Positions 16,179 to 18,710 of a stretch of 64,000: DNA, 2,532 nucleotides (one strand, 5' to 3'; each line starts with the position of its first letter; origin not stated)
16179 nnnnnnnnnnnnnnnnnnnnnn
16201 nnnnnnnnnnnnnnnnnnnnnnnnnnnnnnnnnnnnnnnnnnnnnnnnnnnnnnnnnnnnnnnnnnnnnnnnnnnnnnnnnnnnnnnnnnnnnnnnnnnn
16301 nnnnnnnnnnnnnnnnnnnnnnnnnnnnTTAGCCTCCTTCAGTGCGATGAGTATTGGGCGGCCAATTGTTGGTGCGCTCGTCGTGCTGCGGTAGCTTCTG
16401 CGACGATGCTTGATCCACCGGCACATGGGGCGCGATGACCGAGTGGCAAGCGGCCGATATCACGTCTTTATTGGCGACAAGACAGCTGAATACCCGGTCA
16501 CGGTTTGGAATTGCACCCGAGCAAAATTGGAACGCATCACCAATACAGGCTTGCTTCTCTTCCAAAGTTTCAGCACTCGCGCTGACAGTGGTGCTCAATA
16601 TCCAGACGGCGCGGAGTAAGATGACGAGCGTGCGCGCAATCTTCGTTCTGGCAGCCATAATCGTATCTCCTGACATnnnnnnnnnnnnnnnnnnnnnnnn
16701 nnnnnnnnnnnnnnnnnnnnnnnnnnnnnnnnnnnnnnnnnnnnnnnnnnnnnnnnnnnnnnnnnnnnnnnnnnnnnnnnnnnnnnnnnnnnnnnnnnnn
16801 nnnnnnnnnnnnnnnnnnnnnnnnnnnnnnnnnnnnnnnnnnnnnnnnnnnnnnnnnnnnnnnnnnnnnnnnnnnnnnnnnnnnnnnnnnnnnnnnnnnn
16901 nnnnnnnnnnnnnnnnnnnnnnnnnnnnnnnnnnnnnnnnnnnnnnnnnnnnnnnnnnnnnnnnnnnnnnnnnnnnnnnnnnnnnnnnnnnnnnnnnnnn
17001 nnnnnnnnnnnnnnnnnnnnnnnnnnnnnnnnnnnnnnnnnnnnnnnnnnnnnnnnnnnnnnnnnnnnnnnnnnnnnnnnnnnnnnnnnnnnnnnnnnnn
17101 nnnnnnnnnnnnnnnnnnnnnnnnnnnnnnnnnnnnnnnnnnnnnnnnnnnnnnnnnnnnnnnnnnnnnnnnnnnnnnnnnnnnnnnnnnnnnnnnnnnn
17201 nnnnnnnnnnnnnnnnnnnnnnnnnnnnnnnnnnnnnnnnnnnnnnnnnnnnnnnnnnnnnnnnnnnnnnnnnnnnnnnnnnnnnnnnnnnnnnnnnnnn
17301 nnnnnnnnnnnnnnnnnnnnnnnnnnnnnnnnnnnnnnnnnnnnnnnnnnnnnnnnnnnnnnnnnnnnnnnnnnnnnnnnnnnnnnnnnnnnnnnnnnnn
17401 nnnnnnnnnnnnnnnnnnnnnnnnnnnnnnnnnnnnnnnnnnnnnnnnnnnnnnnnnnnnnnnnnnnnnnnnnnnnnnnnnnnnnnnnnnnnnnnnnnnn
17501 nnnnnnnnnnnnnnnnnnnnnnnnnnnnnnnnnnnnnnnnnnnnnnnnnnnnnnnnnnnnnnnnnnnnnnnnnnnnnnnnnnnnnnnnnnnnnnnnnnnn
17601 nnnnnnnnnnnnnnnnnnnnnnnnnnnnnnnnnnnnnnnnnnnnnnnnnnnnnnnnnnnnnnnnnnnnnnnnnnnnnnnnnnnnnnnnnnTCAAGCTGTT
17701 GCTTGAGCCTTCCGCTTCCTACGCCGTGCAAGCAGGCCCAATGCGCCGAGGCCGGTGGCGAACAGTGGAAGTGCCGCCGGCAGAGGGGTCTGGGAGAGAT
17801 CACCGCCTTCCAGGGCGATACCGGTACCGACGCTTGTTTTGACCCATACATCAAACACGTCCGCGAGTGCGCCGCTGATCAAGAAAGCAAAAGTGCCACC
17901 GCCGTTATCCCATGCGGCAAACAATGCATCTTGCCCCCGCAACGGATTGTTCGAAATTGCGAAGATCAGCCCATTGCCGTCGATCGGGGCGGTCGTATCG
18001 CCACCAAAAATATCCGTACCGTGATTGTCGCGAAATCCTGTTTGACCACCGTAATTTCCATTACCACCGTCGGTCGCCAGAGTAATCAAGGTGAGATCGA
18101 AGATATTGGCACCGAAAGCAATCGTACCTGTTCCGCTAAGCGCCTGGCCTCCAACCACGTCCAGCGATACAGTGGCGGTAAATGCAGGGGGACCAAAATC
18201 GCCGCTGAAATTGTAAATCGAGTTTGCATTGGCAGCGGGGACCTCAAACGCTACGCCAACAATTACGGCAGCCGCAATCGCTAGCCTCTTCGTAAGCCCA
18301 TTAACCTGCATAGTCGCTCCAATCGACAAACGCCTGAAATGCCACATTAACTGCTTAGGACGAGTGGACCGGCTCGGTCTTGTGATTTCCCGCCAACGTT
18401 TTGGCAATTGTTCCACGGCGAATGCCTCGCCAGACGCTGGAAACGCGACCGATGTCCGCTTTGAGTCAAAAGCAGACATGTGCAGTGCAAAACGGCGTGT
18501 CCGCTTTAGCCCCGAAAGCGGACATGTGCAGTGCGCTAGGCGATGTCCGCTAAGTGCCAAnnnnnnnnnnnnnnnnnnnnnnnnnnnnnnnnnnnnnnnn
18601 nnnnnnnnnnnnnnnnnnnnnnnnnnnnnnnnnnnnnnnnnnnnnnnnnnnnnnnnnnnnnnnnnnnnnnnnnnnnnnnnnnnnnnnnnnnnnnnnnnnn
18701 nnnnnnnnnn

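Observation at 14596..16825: ~120-bp TetR-type operator/promoter module duplicated in front of the BTLCP operon, suggesting a shared regulon for efflux pump and protease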

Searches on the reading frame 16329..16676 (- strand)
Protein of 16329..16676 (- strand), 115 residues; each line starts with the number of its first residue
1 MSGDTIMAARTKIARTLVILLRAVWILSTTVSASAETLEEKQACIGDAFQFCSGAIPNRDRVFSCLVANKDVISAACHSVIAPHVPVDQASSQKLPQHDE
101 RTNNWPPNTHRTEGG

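Call 8: search_protein_families(library=pfam, proteins=[window:16329-16676:-], max_evalue=0.01)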
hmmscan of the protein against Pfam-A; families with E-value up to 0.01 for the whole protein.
window:16329-16676:- (115 aa): 0 families

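Call 28: search_protein_families(library=pfam, proteins=[window:16329-16658:-], max_evalue=0.01)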
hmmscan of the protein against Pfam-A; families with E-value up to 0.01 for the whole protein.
window:16329-16658:- (109 aa): 0 families

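Call 29: find_homologous_proteins(query=window:16329-16658:-, max_evalue=0.001)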
Query window:16329-16658:- (109 aa): 30 proteins with E <= 0.001 among 34 candidates.
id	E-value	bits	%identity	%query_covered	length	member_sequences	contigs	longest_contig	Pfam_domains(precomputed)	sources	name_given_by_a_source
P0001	1.0e-66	239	100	100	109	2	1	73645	-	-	-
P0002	9.9e-45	169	86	89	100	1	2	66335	-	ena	-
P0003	4.3e-44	167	75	97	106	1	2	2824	-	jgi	jgi:hypothetical protein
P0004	1.2e-43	165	82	88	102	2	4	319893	-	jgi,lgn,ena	-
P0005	5.6e-43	163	75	97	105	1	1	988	-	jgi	jgi:hypothetical protein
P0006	9.6e-43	162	73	97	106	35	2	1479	-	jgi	-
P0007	2.1e-41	158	75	94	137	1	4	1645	-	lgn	-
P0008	2.4e-41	158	73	92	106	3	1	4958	-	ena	-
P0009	2.3e-40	155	71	97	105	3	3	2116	-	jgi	-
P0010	3.6e-40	154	77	90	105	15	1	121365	-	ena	-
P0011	2.5e-38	148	69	94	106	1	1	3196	-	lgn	-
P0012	5.9e-36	141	71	90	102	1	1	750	-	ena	-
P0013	1.3e-35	139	67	92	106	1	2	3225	-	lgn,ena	-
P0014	3.4e-35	138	67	94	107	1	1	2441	-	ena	-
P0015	3.4e-35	138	70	90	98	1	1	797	-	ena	-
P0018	1.5e-32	130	73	82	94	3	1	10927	-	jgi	jgi:hypothetical protein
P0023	6.1e-21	92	53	92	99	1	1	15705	-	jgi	jgi:hypothetical protein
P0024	3.2e-20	90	51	87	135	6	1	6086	-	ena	-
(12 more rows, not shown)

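Call 30: find_encoding_contigs(protein=P0002, flank=10000, max_places=2)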
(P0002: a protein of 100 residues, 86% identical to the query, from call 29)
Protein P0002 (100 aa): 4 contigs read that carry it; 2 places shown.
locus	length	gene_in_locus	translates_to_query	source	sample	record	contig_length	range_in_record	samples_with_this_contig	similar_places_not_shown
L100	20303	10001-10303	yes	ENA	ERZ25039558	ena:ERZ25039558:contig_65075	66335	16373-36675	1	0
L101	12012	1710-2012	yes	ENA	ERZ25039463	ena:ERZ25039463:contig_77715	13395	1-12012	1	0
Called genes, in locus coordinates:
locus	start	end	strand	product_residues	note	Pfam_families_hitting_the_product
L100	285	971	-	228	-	PF00440:TetR_N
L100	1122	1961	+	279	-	PF00005:ABC_tran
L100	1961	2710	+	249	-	PF00528:BPD_transp_1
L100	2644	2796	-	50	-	-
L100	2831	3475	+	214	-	PF00528:BPD_transp_1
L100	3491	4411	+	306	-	PF13379:NMT1_2, PF09084:NMT1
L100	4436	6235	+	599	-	PF02129:Peptidase_S15, PF08530:PepX_C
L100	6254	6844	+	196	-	PF07883:Cupin_2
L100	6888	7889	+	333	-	PF00701:DHDPS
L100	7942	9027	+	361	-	PF04909:Amidohydro_2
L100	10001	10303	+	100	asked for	-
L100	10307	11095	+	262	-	PF06035:Peptidase_C93, PF01841:Transglut_core (weak), PF04473:DUF553 (weak)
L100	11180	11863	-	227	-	PF00440:TetR_N, PF13305:TetR_C_33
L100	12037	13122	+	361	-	PF00364:Biotin_lipoyl (faint), PF25917:BSH_RND, PF25973:BSH_CzcB, PF25919:BSH_CusB (faint), PF25876:HH_MFP_RND (weak), PF25954:Beta-barrel_RND_2 (weak), PF25967:RND-MFP_C (weak)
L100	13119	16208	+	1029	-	PF00873:ACR_tran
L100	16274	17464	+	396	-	PF01734:Patatin, PF12536:DUF3734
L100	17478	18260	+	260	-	PF06314:ADC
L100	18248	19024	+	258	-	PF00106:adh_short, PF08659:KR (weak), PF23441:SDR, PF13561:adh_short_C2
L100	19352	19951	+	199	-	-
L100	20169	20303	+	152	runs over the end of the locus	PF02077:SURF4, PF07291:MauE (weak), PF07681:DoxX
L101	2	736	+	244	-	?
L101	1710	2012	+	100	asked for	-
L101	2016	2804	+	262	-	PF06035:Peptidase_C93, PF01841:Transglut_core (weak), PF04473:DUF553 (weak)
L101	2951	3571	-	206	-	PF00440:TetR_N, PF13305:TetR_C_33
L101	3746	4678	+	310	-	-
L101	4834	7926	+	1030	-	PF00873:ACR_tran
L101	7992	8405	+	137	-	PF01734:Patatin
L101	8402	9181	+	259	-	PF01734:Patatin, PF12536:DUF3734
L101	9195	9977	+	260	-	PF06314:ADC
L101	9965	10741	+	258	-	PF00106:adh_short, PF08659:KR (weak), PF23441:SDR, PF13561:adh_short_C2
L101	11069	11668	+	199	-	-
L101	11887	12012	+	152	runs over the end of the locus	PF02077:SURF4, PF07291:MauE (weak), PF07681:DoxX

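Call 31: find_encoding_contigs(protein=P0010, flank=10000, max_places=2)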
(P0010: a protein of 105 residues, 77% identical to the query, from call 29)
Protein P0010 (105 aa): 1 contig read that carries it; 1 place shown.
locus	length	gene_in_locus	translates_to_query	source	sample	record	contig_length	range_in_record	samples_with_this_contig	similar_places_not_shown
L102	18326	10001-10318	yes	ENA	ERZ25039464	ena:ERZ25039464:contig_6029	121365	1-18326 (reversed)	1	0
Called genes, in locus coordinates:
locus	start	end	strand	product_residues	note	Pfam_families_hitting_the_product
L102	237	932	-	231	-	PF00005:ABC_tran, PF13401:AAA_22 (weak)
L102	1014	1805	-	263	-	PF09084:NMT1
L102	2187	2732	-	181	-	PF00528:BPD_transp_1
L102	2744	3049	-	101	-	-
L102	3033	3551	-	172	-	PF13378:MR_MLE_C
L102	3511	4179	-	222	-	PF02746:MR_MLE_N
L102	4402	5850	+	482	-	PF13378:MR_MLE_C (weak)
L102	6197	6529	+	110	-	PF01596:Methyltransf_3, PF13578:Methyltransf_24 (weak)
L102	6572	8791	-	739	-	PF01717:Meth_synt_2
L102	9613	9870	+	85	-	-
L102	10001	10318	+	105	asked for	-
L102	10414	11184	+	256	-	PF06035:Peptidase_C93, PF01841:Transglut_core (weak)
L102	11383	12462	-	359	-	PF03480:DctP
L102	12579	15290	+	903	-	PF00672:HAMP (weak), PF01590:GAF, PF13185:GAF_2, PF13492:GAF_3, PF02518:HATPase_c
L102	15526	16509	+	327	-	PF04392:ABC_sub_bind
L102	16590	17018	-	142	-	-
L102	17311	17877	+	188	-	PF04392:ABC_sub_bind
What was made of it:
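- L102 keeps the module with no tetR within 10 kb (call 31).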

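Call 32: find_encoding_contigs(protein=P0018, flank=10000, max_places=2)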
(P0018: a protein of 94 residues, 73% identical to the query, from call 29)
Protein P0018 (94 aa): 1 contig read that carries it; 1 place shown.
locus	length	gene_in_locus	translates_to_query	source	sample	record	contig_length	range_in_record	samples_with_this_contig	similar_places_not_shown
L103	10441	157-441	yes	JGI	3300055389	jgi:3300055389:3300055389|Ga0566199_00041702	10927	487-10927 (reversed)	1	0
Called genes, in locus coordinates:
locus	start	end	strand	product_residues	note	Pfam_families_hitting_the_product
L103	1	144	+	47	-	?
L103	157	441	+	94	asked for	-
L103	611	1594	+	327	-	PF06035:Peptidase_C93, PF04473:DUF553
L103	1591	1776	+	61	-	-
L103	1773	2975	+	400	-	PF01734:Patatin, PF12536:DUF3734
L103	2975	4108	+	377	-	PF25917:BSH_RND, PF25973:BSH_CzcB (weak), PF25876:HH_MFP_RND (weak), PF25893:HH_CzcB (weak), PF25989:YknX_C (weak)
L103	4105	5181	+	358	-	PF25917:BSH_RND (weak), PF25876:HH_MFP_RND (weak), PF25881:HH_YBHG (weak), PF25954:Beta-barrel_RND_2, PF25989:YknX_C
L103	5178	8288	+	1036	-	PF00873:ACR_tran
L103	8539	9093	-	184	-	PF10107:Endonuc_Holl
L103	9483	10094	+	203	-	PF00563:EAL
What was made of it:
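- L103 has Cys-rich-BTLCP-patatin-MFP-MFP-RND on one strand (call 32).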

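Call 33: find_encoding_contigs(protein=P0023, flank=10000, max_places=2)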
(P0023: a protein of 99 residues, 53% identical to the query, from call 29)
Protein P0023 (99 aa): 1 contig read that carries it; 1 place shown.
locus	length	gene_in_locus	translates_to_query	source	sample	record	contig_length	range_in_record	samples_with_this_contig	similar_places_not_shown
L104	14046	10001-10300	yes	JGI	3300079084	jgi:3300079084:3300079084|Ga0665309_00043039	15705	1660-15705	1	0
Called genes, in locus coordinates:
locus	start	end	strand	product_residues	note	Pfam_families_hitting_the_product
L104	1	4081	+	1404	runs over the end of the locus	PF01590:GAF, PF13185:GAF_2, PF13426:PAS_9, PF08447:PAS_3, PF08448:PAS_4, PF13426:PAS_9, PF13426:PAS_9, PF00989:PAS, +8 more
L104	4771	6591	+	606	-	PF06100:MCRA, PF13450:NAD_binding_8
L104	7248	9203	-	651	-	PF00989:PAS, PF13188:PAS_8, PF13426:PAS_9, PF00989:PAS, PF13188:PAS_8, PF08448:PAS_4, PF13426:PAS_9, PF00989:PAS, +9 more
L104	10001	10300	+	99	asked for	-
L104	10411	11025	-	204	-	PF06055:ExoD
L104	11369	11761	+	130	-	-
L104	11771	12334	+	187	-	-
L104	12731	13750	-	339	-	PF13714:PEP_mutase, PF00463:ICL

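Call 58: search_protein_families(library=ncbifam, proteins=[window:16329-16658:-], max_evalue=0.001)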
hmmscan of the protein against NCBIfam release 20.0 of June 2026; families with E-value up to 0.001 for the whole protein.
window:16329-16658:- (109 aa): 0 families

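Call 59: find_encoding_contigs(protein=P0008, flank=5000, max_places=1)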
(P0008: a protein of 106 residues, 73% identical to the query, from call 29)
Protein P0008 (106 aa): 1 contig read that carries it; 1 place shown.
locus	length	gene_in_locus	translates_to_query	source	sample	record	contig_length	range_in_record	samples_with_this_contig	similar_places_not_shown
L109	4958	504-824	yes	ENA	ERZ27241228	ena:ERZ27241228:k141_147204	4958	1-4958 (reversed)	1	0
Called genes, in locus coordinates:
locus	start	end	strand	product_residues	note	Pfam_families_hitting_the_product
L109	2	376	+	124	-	?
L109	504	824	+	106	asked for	-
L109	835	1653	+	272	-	PF06035:Peptidase_C93, PF04473:DUF553, PF01841:Transglut_core (weak)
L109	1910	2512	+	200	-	-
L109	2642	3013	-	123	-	PF00072:Response_reg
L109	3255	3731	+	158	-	PF00011:HSP20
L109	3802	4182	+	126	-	-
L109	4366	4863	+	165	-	PF03073:TspO_MBR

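Call 60: find_encoding_contigs(protein=P0011, flank=5000, max_places=1)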
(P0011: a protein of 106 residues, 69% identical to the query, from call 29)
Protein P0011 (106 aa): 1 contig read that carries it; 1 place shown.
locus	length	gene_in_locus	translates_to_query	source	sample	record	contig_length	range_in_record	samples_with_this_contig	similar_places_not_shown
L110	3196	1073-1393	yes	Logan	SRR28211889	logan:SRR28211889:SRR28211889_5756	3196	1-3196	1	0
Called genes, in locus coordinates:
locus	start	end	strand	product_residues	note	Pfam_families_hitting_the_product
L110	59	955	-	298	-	PF00440:TetR_N, PF14246:TetR_C_7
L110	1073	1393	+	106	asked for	-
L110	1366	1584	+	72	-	-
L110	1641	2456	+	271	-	PF06035:Peptidase_C93, PF04473:DUF553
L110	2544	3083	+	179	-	-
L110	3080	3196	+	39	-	?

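Call 61: find_encoding_contigs(protein=P0013, flank=5000, max_places=1)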
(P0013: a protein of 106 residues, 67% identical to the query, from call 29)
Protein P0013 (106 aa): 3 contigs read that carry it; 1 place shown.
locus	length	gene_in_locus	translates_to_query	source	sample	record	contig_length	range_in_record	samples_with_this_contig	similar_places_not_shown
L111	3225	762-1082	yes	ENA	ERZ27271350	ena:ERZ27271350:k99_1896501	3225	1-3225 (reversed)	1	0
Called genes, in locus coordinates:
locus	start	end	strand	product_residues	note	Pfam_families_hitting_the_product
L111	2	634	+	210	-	?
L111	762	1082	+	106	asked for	-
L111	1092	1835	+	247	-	PF06035:Peptidase_C93, PF04473:DUF553 (weak), PF01841:Transglut_core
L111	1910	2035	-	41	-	-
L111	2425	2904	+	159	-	PF00011:HSP20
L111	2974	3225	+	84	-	?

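Call 62: find_encoding_contigs(protein=P0024, flank=6000, max_places=1)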
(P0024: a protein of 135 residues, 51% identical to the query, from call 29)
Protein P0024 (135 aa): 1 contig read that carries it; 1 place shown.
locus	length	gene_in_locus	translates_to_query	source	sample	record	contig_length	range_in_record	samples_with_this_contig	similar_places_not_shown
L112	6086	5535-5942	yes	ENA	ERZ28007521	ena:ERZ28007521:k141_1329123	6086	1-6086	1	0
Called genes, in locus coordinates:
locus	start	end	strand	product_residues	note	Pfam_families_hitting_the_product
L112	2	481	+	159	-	?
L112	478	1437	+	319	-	PF00389:2-Hacid_dh, PF02826:2-Hacid_dh_C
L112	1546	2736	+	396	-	PF01717:Meth_synt_2 (faint)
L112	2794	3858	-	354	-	PF04166:PdxA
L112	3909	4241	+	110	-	-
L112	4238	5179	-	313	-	PF07005:SBD_N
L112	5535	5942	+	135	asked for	-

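Call 72: search_protein_representatives(alignment_id=A4)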
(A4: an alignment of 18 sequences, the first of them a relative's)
Query: 18 sequences, 106 profile positions. Proteins with E-value up to 0.001 (for the whole library): 3438; up to 1e-10: 369; up to 1e-30: 4. The best 150 are listed.
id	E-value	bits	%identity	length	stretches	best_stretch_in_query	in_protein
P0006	4.1e-45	168.1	-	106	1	1-100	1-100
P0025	8.2e-39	147.9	-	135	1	13-101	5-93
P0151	8.0e-36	138.3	-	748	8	29-75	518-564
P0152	3.2e-31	123.5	-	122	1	2-88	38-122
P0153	3.3e-30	120.2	-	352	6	27-92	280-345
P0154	1.5e-29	118.1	-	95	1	1-92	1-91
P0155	2.0e-29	117.7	-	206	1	13-101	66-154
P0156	2.9e-29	117.2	-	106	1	10-91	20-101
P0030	3.1e-29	117.1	-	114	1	13-78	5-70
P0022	4.2e-29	116.7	-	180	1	1-72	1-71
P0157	1.0e-28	115.5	-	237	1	12-97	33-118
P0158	1.3e-28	115.1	-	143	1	13-100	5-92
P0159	7.9e-28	112.6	-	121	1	1-94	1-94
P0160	9.9e-27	109.1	-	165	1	1-88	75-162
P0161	1.6e-26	108.4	-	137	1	15-97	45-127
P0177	1.6e-22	95.5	-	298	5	17-73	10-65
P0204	1.6e-18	82.6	-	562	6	34-78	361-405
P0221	9.5e-17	77.0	-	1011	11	36-74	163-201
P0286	4.2e-14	68.5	-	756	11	37-81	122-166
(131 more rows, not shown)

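Call 73: search_protein_families(library=pfam, proteins=[P0151, P0221, P0153, P0177, P0286, P0204], max_evalue=0.01)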
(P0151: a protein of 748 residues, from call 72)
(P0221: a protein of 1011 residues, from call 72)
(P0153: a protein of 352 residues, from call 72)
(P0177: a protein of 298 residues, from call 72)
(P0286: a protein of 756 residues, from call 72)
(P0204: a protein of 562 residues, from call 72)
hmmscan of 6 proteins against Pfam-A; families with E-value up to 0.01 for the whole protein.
P0151 (748 aa): 1 family
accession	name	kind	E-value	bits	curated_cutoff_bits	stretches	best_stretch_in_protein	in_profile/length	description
PF00839.22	Cys_rich_FGFR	-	1.5e-41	140.7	22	7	210-240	26-56/58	Cysteine rich repeat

P0221 (1011 aa): 1 family
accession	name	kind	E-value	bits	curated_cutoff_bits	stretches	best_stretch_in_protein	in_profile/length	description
PF00839.22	Cys_rich_FGFR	-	8e-153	497.1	22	13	557-610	3-56/58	Cysteine rich repeat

P0153 (352 aa): 4 families
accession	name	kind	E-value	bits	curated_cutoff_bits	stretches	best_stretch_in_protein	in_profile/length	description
PF00839.22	Cys_rich_FGFR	-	6.3e-39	132.3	22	5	80-108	25-53/58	Cysteine rich repeat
PF06747.18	CHCH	-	1.5e-07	31.8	27.2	0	51-74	9-31/35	CHCH domain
PF10203.14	Pet191_N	-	0.00027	21.6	24.4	0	48-67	26-45/67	Cytochrome c oxidase assembly protein PET191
PF08134.16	cIII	-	0.00037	20.7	25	0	259-274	14-29/37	cIII protein family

P0177 (298 aa): 4 families
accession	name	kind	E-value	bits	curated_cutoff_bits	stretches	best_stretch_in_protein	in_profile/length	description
PF00839.22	Cys_rich_FGFR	-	2.4e-32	111.2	22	5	128-159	25-56/58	Cysteine rich repeat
PF07464.16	ApoLp-III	-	3.8e-06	27.6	36.3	0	33-123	19-105/146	Apolipophorin-III precursor (apoLp-III)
PF06747.18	CHCH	-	0.00012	22.5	27.2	0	250-270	8-27/35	CHCH domain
PF01442.23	Apolipoprotein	-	0.0062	16.7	90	0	69-127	74-132/190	Apolipoprotein A1/A4/E domain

P0286 (756 aa): 1 family
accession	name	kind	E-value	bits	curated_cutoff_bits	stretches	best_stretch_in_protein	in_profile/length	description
PF00839.22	Cys_rich_FGFR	-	3e-95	312.7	22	12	330-386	1-57/58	Cysteine rich repeat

P0204 (562 aa): 1 family
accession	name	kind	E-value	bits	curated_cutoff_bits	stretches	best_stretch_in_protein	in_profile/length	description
PF00839.22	Cys_rich_FGFR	-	3.2e-35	120.4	22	6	397-451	2-56/58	Cysteine rich repeat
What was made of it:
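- On Cysteine rich repeat (PF00839) proteins: A profile of its 18 relatives retrieves 3,438 representatives, many of them multi-repeat proteins that score strongly for PF00839 (calls 72, 73).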

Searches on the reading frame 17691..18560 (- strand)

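Call 8: search_protein_families(library=pfam, proteins=[window:17691-18560:-], max_evalue=0.01)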
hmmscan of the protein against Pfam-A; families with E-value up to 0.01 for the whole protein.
window:17691-18560:- (289 aa): 0 families

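Call 58: search_protein_families(library=ncbifam, proteins=[window:17691-18560:-], max_evalue=0.001)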
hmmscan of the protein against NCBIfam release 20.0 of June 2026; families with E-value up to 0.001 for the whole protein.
window:17691-18560:- (289 aa): 1 family
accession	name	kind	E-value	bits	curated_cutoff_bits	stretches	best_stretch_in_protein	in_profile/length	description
TIGR03370.1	VPLPA-CTERM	domain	1.8e-05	24.6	25.35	1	259-282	2-25/25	VPLPA-CTERM sorting domain-containing protein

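Call 67: search_protein_families(library=pfam, proteins=[window:17691-18560:-], max_evalue=0.001)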
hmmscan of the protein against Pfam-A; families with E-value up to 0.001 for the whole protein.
window:17691-18560:- (289 aa): 0 families
